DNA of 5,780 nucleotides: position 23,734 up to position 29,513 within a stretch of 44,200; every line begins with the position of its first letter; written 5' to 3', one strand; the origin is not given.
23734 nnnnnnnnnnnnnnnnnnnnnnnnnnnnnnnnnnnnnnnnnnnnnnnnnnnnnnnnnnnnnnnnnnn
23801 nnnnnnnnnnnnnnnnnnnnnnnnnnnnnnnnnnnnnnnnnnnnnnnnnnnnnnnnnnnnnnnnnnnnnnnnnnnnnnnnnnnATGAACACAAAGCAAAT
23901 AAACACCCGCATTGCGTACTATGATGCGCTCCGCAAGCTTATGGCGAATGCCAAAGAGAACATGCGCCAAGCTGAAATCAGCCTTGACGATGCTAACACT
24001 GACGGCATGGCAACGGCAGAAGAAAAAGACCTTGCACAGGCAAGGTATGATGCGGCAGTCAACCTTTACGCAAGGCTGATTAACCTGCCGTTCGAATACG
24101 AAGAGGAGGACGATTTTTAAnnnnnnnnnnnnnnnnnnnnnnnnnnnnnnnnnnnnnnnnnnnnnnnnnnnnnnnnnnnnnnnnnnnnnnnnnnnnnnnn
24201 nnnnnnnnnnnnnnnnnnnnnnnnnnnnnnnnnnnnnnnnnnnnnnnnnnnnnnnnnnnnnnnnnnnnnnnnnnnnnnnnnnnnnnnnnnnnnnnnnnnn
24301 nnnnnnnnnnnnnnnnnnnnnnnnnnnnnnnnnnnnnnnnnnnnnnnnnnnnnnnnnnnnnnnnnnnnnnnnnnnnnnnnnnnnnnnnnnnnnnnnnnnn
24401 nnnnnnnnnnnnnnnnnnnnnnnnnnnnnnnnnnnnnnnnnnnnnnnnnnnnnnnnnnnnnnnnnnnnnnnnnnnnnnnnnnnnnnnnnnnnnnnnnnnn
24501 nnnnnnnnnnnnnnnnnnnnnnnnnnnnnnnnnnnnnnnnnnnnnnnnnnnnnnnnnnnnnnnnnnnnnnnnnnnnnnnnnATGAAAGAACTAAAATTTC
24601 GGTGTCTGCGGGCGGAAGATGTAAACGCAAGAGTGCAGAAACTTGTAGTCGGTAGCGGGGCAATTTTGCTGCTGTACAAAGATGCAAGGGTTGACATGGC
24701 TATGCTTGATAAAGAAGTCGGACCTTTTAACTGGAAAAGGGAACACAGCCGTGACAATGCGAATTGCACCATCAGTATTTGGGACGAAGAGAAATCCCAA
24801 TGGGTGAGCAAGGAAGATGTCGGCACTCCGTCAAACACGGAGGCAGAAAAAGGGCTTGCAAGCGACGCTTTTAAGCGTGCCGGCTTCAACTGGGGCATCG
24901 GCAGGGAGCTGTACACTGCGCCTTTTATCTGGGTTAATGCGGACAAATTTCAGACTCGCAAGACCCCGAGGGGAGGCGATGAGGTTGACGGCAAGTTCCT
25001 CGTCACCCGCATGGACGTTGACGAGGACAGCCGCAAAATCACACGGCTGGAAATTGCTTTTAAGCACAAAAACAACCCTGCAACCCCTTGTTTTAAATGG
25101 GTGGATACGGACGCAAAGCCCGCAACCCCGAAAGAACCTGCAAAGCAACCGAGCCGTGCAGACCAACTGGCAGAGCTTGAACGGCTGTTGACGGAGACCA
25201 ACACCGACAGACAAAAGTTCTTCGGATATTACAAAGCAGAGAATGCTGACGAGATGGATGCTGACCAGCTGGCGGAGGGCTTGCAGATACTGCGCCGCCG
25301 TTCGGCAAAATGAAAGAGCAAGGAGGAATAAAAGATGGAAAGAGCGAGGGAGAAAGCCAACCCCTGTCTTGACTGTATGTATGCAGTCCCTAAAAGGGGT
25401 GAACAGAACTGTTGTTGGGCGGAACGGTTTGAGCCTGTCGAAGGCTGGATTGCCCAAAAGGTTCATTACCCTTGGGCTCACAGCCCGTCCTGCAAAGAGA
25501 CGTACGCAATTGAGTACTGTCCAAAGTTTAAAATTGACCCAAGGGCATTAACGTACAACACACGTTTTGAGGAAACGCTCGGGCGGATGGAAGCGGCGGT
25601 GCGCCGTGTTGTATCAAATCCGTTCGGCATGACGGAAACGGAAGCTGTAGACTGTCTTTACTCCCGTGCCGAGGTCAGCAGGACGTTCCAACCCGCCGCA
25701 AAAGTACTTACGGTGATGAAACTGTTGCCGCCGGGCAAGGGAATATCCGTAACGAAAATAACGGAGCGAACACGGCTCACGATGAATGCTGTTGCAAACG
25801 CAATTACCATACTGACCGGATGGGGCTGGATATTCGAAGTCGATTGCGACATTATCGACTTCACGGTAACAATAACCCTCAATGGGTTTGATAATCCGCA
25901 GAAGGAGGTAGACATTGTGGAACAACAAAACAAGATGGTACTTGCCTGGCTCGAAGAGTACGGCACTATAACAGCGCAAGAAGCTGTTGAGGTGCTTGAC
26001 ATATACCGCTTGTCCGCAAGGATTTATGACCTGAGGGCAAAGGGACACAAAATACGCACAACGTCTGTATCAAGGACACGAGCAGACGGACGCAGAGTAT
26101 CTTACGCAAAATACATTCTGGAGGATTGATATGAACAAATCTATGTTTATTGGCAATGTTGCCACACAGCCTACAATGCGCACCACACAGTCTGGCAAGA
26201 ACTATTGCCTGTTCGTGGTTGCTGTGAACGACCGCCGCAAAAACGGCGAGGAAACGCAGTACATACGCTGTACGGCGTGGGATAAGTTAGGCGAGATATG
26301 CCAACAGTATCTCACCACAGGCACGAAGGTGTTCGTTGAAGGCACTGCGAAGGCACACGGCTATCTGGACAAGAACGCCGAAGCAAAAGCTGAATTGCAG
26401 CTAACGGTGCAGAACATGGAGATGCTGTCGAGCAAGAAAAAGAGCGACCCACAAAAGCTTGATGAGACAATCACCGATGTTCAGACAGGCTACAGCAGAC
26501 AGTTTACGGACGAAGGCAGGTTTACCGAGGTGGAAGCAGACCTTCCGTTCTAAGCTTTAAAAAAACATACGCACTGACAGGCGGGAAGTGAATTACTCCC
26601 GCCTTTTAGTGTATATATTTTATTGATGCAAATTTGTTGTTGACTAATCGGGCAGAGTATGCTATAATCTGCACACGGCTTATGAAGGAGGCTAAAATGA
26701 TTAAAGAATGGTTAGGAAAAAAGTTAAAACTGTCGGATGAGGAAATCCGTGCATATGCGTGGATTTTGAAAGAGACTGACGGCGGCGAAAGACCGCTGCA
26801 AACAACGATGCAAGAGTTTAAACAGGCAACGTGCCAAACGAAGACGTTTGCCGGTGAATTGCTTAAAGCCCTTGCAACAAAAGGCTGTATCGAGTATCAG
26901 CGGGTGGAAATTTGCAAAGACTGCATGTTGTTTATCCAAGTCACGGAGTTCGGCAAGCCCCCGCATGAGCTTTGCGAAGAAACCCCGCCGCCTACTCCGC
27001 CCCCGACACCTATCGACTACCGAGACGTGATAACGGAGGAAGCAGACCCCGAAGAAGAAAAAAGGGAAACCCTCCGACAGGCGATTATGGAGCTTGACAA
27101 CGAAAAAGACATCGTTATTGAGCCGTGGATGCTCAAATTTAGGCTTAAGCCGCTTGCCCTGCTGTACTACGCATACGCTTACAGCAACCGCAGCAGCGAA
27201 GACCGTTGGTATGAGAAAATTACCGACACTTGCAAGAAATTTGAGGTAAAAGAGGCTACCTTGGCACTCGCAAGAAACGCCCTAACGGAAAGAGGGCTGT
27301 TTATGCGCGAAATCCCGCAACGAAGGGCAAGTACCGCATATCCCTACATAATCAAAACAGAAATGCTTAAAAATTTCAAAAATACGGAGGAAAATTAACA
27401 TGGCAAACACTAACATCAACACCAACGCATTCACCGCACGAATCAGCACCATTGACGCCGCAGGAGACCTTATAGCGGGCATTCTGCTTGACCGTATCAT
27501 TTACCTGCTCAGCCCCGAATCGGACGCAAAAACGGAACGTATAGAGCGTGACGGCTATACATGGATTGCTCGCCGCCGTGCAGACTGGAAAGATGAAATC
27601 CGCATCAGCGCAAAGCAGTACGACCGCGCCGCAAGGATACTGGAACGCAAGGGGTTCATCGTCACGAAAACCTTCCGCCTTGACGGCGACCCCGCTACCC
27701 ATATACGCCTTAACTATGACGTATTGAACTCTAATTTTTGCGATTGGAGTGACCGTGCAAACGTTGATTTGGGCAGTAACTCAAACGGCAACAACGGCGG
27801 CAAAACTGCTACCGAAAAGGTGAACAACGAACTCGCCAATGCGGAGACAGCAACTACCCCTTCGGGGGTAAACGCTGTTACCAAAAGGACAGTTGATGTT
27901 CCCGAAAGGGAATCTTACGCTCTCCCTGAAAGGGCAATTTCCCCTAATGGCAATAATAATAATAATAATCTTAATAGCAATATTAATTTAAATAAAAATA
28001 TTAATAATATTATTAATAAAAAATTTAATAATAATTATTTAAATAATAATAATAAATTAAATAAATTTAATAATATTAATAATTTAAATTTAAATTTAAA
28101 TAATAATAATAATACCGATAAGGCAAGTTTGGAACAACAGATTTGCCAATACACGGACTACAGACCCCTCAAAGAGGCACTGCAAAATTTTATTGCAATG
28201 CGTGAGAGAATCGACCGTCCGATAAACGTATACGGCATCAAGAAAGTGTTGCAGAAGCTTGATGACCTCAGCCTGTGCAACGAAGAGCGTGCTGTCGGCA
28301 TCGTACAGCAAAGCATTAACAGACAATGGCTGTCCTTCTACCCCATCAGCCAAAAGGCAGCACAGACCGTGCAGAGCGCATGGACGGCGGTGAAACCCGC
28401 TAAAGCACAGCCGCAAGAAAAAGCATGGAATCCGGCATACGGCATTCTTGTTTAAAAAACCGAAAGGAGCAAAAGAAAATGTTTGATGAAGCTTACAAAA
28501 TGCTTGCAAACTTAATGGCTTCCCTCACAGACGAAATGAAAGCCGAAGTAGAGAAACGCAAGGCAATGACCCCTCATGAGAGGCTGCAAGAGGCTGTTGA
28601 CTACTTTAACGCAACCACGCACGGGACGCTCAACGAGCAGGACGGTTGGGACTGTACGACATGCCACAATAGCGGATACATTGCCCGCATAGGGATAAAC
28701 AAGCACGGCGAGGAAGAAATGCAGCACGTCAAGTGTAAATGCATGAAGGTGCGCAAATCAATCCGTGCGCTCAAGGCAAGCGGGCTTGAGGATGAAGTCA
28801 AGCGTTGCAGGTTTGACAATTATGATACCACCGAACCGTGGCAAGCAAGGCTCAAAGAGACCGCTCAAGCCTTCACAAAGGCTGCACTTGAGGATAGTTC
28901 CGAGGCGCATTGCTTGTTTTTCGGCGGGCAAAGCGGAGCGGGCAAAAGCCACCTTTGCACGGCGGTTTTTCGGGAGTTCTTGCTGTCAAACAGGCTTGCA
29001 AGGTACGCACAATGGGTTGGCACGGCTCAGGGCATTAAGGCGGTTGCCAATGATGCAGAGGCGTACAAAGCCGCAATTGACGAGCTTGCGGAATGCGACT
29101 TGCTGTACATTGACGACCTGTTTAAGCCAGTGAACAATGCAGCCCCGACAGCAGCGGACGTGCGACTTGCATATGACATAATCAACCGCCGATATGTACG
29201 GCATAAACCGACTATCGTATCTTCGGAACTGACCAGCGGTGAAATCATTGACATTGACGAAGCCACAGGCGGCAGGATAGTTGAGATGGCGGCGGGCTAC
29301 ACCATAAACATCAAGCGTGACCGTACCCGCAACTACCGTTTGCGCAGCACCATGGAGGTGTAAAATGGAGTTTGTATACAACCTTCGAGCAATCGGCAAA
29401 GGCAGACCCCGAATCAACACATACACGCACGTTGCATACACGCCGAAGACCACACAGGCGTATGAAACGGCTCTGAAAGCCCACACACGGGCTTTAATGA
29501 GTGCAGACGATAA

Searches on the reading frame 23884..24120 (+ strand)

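Call 13: search_protein_families(library=phrogs, proteins=[window:23884-24120:+], max_evalue=0.001)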
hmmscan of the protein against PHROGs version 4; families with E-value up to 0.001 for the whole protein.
window:23884-24120:+ (78 aa): 0 families

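Call 14: search_protein_families(library=pfam, proteins=[window:23884-24120:+], max_evalue=0.001)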
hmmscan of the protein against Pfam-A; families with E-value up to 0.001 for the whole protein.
window:23884-24120:+ (78 aa): 0 families

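Call 107: search_protein_families(library=ncbifam, proteins=[window:23884-24120:+], max_evalue=0.1)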
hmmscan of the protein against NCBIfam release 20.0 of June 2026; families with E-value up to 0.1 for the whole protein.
window:23884-24120:+ (78 aa): 1 family
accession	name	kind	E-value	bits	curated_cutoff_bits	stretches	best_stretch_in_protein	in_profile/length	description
NF007506.1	PRK10101.1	equivalog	0.078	12.7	165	0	38-61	14-37/151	curli minor subunit CsgB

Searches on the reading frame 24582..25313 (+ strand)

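Call 13: search_protein_families(library=phrogs, proteins=[window:24582-25313:+], max_evalue=0.001)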
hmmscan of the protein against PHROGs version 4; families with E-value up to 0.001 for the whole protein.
window:24582-25313:+ (243 aa): 2 families
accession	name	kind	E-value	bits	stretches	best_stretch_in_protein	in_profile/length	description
phrog_14970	-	unknown function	8.7e-67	226.7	1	1-172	1-173/230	-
phrog_1097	-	DNA, RNA and nucleotide metabolism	2.2e-18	68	1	9-125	11-133/251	Erf-like ssDNA annealing protein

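Call 14: search_protein_families(library=pfam, proteins=[window:24582-25313:+], max_evalue=0.001)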
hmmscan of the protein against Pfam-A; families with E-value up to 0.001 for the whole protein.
window:24582-25313:+ (243 aa): 0 families

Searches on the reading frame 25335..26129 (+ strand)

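Call 13: search_protein_families(library=phrogs, proteins=[window:25335-26129:+], max_evalue=0.001)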
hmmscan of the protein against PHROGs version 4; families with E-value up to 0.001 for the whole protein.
window:25335-26129:+ (264 aa): 1 family
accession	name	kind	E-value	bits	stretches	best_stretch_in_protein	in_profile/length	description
phrog_4973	-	unknown function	8.5e-14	52.7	1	196-263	67-131/149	-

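Call 14: search_protein_families(library=pfam, proteins=[window:25335-26129:+], max_evalue=0.001)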
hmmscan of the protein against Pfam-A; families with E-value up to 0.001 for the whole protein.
window:25335-26129:+ (264 aa): 1 family
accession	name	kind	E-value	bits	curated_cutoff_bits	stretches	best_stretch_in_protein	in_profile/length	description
PF14090.12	HTH_39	-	1.3e-17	63.9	21.3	1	198-263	2-68/70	Winged helix-turn-helix domain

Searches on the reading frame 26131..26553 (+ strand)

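Call 13: search_protein_families(library=phrogs, proteins=[window:26131-26553:+], max_evalue=0.001)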
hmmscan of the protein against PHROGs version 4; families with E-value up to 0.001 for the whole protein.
window:26131-26553:+ (140 aa): 3 families
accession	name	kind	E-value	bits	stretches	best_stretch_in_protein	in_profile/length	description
phrog_44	-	DNA, RNA and nucleotide metabolism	5e-27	96.3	1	1-140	87-228/271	single strand DNA binding protein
phrog_26861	-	unknown function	0.00047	20.4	1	5-90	138-220/242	-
phrog_25370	-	unknown function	0.00096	19.8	0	1-38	2-39/48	-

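Call 14: search_protein_families(library=pfam, proteins=[window:26131-26553:+], max_evalue=0.001)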
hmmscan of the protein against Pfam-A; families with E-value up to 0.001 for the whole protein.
window:26131-26553:+ (140 aa): 1 family
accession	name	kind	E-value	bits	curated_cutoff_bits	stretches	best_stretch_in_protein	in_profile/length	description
PF00436.31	SSB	-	2.7e-26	92.1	26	1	1-99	1-104/104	Single-strand binding protein family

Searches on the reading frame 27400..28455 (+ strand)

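Call 65: search_protein_families(library=phrogs, proteins=[window:27400-28455:+], max_evalue=0.001)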
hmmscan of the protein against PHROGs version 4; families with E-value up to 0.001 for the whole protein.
window:27400-28455:+ (351 aa): 1 family
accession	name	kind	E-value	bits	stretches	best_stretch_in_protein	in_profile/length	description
phrog_9773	-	DNA, RNA and nucleotide metabolism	1.3e-07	32.6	1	21-214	25-196/288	replication initiation O-like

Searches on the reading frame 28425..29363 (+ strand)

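Call 65: search_protein_families(library=phrogs, proteins=[window:28425-29363:+], max_evalue=0.001)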
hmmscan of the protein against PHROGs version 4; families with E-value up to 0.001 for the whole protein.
window:28425-29363:+ (312 aa): 2 families
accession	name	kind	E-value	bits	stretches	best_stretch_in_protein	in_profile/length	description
phrog_50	-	DNA, RNA and nucleotide metabolism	6.2e-43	148.7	1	23-308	230-513/570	DnaC-like helicase loader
phrog_3277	-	DNA, RNA and nucleotide metabolism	4.1e-15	57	1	159-307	8-160/168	DnaC-like helicase loader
